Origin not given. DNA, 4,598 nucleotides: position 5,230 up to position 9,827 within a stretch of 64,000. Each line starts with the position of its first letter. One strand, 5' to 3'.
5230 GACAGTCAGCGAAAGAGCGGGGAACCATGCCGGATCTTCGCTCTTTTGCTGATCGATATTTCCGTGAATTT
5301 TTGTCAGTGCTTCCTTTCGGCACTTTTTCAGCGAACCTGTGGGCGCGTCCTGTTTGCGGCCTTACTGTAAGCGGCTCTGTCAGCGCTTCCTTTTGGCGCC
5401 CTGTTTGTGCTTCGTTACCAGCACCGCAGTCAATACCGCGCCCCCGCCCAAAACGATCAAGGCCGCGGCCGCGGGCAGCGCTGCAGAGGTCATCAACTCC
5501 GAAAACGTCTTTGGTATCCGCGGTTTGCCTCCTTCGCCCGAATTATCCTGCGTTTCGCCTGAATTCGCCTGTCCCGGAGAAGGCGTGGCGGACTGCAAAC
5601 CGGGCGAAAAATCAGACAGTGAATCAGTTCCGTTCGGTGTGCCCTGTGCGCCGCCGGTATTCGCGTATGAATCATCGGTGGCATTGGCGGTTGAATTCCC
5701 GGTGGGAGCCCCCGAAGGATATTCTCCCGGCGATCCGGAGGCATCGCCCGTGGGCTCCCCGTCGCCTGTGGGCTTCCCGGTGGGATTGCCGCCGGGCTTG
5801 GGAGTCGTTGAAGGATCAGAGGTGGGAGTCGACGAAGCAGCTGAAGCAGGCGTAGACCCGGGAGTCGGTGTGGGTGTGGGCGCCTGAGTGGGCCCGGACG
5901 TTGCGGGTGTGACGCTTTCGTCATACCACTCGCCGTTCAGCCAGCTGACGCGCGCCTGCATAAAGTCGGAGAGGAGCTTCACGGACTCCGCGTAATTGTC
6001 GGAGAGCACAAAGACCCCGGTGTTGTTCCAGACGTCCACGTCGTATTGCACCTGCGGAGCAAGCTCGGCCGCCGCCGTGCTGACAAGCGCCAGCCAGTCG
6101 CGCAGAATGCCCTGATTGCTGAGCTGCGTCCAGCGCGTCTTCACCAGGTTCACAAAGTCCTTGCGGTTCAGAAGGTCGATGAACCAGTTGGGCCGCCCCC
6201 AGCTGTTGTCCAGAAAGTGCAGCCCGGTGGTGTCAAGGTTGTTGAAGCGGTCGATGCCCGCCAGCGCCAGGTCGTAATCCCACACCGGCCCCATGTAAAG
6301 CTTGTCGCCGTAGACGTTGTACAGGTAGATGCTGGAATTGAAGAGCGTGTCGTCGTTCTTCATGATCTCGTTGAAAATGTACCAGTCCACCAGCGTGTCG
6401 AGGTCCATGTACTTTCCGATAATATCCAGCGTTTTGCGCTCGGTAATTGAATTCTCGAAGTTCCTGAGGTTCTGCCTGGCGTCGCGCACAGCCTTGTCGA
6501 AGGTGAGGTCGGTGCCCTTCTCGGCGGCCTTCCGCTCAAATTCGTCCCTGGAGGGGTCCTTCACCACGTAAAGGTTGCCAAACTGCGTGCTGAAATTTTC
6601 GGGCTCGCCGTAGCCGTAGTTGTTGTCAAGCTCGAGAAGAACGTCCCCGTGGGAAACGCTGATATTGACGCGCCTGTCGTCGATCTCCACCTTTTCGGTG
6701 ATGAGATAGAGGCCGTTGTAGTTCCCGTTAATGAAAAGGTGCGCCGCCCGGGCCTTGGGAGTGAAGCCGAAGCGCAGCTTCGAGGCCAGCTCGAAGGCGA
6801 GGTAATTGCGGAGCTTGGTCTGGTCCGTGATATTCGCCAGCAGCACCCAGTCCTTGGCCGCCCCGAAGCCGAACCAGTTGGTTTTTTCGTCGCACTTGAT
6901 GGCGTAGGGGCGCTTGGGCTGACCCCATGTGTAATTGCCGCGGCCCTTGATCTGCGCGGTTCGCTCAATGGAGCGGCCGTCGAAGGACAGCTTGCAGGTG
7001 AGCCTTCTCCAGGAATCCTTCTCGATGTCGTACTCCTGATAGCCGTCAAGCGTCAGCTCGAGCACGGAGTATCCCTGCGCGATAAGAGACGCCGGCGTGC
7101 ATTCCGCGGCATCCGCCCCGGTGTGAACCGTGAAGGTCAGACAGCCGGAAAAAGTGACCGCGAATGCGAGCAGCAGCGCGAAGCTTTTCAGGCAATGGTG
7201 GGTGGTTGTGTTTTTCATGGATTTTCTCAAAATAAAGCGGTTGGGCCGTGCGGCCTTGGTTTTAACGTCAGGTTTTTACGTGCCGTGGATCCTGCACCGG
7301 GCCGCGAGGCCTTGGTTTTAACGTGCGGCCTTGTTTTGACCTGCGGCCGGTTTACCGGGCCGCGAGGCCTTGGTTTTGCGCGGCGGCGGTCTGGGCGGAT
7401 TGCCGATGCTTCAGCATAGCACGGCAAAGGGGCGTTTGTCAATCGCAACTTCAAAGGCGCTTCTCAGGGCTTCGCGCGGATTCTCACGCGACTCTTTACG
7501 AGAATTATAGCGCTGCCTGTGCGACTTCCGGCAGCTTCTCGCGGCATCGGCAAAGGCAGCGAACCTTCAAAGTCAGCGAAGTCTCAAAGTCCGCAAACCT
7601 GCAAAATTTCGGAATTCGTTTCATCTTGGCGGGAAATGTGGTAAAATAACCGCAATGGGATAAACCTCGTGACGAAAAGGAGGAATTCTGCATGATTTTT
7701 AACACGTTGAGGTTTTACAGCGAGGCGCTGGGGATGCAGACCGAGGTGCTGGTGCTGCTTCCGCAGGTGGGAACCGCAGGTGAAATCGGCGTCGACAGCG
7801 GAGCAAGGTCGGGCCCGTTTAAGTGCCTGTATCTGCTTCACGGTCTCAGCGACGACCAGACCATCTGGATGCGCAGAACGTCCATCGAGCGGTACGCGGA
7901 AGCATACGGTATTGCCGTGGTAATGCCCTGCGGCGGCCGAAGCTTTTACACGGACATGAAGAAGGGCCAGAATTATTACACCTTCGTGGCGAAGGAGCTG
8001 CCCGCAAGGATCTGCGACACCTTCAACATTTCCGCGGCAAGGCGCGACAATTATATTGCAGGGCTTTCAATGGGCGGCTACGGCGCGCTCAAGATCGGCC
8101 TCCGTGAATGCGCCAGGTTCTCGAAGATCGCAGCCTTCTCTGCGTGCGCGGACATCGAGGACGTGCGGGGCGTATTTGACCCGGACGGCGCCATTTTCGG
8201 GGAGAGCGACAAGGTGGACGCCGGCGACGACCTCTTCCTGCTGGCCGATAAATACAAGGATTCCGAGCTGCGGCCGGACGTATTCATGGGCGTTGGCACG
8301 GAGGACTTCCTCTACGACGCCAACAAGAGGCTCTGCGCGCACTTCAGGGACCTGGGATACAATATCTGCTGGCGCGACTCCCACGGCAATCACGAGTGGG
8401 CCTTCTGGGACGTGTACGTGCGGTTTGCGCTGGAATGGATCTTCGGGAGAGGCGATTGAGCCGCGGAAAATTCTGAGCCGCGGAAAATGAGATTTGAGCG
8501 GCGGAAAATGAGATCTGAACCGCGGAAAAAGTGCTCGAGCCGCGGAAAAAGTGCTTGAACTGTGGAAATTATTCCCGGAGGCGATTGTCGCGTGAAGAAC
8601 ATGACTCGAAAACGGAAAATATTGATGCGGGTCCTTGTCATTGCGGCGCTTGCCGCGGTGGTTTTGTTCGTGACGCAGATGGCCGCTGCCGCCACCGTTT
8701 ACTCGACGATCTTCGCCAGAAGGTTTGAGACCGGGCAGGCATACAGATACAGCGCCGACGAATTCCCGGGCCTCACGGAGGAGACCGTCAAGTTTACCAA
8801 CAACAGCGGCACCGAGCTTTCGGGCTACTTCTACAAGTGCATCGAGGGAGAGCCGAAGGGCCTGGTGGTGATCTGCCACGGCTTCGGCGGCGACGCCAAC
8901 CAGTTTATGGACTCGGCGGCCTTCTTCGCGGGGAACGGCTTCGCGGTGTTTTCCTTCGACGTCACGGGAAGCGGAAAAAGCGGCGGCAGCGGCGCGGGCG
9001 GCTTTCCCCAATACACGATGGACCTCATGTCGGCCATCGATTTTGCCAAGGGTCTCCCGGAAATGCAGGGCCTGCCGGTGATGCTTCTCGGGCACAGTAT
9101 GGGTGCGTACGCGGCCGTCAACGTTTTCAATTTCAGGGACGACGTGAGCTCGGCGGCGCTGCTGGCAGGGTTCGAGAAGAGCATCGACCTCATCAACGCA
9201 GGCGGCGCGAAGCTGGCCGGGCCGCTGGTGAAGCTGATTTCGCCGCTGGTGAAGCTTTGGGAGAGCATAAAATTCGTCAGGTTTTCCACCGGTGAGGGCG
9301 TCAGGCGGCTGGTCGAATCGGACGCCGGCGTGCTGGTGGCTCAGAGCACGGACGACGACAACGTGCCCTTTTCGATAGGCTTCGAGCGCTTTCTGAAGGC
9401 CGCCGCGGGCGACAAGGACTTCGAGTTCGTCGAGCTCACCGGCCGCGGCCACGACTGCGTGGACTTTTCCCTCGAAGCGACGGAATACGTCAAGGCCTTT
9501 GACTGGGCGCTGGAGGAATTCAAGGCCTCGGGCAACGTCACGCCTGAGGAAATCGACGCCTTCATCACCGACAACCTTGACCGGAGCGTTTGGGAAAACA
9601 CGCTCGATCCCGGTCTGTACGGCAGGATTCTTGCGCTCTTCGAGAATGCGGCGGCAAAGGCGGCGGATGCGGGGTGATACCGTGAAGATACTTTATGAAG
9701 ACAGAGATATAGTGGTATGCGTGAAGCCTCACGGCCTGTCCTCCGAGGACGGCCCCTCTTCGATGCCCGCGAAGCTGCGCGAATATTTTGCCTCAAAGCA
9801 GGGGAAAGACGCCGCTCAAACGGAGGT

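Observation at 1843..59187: Locus-specific short tandem repeats fill almost every intergenic region of the host backbone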

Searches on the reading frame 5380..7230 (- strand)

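Call 5: search_protein_families(library=pfam, proteins=[window:5380-7230:-])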
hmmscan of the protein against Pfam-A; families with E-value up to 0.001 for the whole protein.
window:5380-7230:- (616 aa): 1 family
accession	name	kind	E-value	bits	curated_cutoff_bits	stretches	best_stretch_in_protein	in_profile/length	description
PF08757.17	CotH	-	1.2e-46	160.1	23.8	1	94-431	1-322/322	CotH kinase protein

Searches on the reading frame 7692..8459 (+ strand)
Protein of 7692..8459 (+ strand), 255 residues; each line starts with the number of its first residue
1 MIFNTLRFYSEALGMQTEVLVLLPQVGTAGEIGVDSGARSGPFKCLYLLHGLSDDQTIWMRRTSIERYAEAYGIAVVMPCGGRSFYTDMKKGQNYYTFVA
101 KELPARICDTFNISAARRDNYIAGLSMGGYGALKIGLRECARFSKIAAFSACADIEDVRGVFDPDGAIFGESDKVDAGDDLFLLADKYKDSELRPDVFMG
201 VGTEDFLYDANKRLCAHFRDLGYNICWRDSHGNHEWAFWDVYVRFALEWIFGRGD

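Call 5: search_protein_families(library=pfam, proteins=[window:7692-8459:+])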
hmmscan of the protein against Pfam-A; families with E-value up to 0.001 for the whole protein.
window:7692-8459:+ (255 aa): 1 family
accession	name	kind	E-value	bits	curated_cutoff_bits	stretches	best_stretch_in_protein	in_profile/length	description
PF00756.26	Esterase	-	3.9e-20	73.1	22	1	10-208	1-197/251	Putative esterase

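Call 13: find_encoding_contigs(protein=window:7692-8459:+, flank=10000, max_places=10)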
Protein window:7692-8459:+ (255 aa): 1 contig read that carries it; 1 place shown.
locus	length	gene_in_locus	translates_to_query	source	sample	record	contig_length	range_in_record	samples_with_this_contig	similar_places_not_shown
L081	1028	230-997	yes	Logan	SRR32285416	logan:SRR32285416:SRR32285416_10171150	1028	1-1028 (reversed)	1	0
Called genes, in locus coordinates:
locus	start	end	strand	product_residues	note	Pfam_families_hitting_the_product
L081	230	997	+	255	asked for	PF00756:Esterase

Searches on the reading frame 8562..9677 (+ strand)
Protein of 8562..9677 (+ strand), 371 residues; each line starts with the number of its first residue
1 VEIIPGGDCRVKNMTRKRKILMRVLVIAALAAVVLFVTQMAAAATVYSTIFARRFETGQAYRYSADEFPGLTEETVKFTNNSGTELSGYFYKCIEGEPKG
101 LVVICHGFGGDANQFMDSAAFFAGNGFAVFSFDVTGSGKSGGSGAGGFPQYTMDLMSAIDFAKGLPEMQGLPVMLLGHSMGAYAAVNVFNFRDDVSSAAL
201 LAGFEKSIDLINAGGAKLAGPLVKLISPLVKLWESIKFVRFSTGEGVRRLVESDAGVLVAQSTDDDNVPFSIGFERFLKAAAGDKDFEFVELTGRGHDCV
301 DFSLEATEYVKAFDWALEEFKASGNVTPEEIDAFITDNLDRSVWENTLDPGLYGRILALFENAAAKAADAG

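Call 5: search_protein_families(library=pfam, proteins=[window:8562-9677:+])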
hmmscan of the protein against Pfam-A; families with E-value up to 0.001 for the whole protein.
window:8562-9677:+ (371 aa): 5 families
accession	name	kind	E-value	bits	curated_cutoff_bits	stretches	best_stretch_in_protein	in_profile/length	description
PF12146.15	Hydrolase_4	-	7.2e-21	75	27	1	97-255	2-162/239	Serine aminopeptidase, S33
PF12697.13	Abhydrolase_6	-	2e-10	42.1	26.3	1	102-234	1-116/217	Alpha/beta hydrolase family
PF00561.26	Abhydrolase_1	-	6.5e-10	39.5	25.8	1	101-206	2-105/245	alpha/beta hydrolase fold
PF00326.27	Peptidase_S9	-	5.5e-07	29.7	22.6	1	114-321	2-211/213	Prolyl oligopeptidase family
PF02129.25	Peptidase_S15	-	0.00027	21.1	23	1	106-187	46-111/262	X-Pro dipeptidyl-peptidase (S15 family)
